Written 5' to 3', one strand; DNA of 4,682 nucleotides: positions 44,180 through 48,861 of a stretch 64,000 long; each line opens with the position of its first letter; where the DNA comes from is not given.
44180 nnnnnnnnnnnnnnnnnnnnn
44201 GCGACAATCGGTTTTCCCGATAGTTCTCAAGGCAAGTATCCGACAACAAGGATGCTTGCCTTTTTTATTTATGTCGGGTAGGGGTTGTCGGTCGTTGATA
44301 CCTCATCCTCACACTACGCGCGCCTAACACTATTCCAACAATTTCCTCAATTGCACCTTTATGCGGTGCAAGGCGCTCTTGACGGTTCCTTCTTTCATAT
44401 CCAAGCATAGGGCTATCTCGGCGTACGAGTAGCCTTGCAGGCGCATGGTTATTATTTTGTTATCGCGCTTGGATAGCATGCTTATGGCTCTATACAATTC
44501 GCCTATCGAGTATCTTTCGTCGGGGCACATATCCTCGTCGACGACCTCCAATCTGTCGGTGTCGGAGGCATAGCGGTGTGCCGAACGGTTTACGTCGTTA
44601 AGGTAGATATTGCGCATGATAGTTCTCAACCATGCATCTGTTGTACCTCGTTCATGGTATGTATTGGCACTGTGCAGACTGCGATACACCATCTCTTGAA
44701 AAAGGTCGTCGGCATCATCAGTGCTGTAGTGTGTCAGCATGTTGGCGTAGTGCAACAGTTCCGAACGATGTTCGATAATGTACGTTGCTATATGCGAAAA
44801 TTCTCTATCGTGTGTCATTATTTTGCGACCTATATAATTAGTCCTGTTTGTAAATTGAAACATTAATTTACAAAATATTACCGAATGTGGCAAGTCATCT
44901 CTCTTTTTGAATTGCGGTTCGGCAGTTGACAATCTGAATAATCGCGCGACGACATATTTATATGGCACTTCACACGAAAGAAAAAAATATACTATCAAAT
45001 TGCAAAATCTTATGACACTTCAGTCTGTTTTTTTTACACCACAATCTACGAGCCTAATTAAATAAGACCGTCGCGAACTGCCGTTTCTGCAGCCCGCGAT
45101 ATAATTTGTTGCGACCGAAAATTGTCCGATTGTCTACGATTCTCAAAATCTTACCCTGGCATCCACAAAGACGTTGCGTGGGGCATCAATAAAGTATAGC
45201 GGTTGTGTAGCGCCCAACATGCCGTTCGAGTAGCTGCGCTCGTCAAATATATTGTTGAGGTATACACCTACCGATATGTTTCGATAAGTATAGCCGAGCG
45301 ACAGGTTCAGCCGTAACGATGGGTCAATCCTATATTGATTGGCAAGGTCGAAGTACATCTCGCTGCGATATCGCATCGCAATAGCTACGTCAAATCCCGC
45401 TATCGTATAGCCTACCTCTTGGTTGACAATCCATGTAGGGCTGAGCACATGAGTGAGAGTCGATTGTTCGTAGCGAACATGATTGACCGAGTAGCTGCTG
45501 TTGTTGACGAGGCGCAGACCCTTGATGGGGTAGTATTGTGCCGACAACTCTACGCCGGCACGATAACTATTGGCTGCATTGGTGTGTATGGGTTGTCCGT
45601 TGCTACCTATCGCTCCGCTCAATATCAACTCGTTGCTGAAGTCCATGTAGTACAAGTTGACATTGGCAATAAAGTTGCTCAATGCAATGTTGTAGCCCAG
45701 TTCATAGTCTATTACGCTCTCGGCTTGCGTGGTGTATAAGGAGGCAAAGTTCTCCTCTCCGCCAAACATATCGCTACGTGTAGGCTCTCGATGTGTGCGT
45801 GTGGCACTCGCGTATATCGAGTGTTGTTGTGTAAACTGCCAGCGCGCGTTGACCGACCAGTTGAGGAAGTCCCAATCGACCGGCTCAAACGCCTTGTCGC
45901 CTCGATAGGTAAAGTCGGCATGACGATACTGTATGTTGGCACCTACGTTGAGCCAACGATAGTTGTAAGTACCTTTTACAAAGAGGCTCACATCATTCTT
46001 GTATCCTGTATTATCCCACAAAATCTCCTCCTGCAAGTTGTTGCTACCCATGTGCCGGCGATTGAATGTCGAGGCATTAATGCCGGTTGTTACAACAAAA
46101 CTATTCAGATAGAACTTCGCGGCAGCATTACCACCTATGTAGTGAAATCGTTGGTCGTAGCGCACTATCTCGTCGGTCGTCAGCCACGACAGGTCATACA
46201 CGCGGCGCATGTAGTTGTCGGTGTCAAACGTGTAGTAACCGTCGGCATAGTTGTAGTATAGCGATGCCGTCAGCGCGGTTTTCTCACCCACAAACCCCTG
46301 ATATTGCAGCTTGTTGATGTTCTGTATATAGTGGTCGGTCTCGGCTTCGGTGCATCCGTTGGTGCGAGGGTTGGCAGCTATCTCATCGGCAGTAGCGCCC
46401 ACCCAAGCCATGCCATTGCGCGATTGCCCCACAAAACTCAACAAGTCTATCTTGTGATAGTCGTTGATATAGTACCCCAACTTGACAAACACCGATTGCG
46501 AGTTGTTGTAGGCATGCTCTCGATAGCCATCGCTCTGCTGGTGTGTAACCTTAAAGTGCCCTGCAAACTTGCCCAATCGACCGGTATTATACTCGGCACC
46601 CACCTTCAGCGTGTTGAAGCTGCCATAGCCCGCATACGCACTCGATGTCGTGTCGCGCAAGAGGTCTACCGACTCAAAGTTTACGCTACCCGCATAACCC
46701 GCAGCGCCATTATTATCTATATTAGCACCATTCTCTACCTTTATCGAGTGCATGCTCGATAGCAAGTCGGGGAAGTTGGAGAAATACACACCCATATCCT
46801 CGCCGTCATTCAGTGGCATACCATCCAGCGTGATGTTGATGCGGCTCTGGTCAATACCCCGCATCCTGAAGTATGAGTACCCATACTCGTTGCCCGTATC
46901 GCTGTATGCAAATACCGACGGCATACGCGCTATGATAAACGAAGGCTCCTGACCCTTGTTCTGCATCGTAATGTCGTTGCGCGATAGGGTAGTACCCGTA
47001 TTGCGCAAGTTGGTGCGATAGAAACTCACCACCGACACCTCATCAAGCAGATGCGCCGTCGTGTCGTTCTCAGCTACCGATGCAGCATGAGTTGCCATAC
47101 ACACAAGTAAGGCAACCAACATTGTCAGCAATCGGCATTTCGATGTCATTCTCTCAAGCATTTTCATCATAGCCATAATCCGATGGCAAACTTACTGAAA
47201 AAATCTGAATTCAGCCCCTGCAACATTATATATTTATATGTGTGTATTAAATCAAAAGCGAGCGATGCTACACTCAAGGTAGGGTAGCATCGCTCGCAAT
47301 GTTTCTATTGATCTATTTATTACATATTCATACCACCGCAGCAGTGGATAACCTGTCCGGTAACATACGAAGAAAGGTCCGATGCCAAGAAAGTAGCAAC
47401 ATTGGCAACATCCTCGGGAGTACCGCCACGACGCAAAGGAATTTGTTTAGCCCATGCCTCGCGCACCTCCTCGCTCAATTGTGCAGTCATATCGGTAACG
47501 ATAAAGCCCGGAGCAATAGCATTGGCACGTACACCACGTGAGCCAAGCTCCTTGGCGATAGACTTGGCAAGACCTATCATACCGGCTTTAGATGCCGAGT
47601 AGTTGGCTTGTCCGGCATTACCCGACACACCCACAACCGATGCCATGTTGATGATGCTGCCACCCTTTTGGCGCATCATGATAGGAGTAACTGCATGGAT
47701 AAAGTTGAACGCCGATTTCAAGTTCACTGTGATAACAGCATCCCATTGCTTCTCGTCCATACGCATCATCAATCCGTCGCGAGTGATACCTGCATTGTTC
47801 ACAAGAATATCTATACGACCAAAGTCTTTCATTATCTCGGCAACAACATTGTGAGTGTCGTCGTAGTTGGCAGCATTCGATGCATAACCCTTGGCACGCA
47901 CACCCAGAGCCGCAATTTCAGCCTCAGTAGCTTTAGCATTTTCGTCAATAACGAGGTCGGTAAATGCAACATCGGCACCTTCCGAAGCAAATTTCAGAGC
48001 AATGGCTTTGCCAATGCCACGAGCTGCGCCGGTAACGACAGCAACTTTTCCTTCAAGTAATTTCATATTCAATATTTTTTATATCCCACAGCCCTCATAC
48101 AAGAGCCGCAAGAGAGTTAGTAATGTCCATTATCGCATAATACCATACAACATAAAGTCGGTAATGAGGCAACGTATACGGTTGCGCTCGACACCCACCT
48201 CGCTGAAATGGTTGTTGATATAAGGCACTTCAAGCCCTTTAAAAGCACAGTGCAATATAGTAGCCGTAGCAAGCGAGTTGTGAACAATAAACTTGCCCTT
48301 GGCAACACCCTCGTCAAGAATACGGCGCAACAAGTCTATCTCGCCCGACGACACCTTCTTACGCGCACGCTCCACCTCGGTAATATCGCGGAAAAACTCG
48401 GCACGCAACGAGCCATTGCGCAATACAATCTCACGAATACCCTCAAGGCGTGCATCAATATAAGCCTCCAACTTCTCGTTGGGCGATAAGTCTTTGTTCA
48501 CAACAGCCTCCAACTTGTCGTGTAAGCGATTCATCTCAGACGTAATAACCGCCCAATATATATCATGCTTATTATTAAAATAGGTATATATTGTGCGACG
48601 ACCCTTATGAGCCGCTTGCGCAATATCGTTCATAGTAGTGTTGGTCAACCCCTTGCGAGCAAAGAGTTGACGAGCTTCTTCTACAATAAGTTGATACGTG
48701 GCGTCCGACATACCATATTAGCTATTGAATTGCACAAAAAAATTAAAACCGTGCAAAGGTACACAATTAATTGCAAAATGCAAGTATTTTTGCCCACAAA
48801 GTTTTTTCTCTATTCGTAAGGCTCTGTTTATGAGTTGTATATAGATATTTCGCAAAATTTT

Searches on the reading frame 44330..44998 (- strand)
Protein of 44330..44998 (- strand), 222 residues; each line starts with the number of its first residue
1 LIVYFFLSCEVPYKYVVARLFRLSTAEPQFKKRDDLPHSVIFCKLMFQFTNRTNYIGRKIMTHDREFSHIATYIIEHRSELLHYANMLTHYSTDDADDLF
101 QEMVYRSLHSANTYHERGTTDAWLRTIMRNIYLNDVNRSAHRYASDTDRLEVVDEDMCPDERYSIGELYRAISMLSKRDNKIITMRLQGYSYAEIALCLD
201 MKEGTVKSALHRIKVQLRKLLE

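Call 81: search_protein_families(library=pfam, proteins=[window:44330-44998:-], max_evalue=0.00001)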
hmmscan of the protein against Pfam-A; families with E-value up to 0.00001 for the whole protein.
window:44330-44998:- (222 aa): 2 families
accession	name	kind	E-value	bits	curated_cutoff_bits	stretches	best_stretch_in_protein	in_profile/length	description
PF08281.18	Sigma70_r4_2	-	8.3e-14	51.4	25.7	1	167-217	3-54/54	Sigma-70, region 4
PF04542.20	Sigma70_r2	-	5.4e-08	33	24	1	76-138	4-67/71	Sigma-70 region 2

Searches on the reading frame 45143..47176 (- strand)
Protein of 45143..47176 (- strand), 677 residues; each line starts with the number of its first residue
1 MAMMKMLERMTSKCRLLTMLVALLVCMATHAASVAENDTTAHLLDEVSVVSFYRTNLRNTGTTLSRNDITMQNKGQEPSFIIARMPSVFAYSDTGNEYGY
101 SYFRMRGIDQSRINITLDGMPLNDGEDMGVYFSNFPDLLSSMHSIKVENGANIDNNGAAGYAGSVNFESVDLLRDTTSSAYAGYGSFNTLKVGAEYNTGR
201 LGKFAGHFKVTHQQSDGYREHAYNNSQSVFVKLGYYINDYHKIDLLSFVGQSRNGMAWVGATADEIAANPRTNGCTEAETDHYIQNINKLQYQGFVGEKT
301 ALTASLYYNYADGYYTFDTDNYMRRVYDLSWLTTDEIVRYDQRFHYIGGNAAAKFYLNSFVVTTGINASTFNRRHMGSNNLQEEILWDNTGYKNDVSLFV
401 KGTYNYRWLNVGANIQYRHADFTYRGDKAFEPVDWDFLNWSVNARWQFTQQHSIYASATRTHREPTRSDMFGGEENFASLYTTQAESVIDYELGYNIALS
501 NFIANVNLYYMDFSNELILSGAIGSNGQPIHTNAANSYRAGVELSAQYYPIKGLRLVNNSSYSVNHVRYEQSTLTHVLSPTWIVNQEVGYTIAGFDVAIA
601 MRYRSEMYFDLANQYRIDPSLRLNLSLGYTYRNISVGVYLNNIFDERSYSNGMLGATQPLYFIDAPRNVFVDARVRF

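Call 81: search_protein_families(library=pfam, proteins=[window:45143-47176:-], max_evalue=0.00001)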
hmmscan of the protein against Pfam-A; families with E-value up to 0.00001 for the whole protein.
window:45143-47176:- (677 aa): 2 families
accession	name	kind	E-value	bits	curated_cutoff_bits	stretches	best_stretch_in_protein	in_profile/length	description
PF00593.30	TonB_dep_Rec_b-barrel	-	1.2e-23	85.1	27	1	234-643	10-436/436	TonB dependent receptor-like, beta-barrel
PF07715.20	Plug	-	6.5e-10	39.9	23.9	1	62-163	10-106/107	TonB-dependent Receptor Plug Domain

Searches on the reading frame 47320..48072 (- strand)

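Call 81: search_protein_families(library=pfam, proteins=[window:47320-48072:-], max_evalue=0.00001)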
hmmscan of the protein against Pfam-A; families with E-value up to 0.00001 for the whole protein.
window:47320-48072:- (250 aa): 3 families
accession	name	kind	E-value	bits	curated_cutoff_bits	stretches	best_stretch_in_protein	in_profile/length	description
PF13561.12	adh_short_C2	-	2.7e-71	240.3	27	1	15-249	1-236/236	Enoyl-(Acyl carrier protein) reductase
PF00106.31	adh_short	-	1.4e-59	201.3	26.6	1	9-202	1-193/195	short chain dehydrogenase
PF08659.16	KR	-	2.4e-17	63.9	22.6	1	12-173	4-164/180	KR domain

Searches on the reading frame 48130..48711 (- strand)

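Call 81: search_protein_families(library=pfam, proteins=[window:48130-48711:-], max_evalue=0.00001)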
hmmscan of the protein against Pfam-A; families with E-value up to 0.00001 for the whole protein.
window:48130-48711:- (193 aa): 1 family
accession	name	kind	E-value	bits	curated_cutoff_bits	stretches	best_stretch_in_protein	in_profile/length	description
PF00440.29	TetR_N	-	3.6e-13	49.5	24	1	9-52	1-44/47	Bacterial regulatory proteins, tetR family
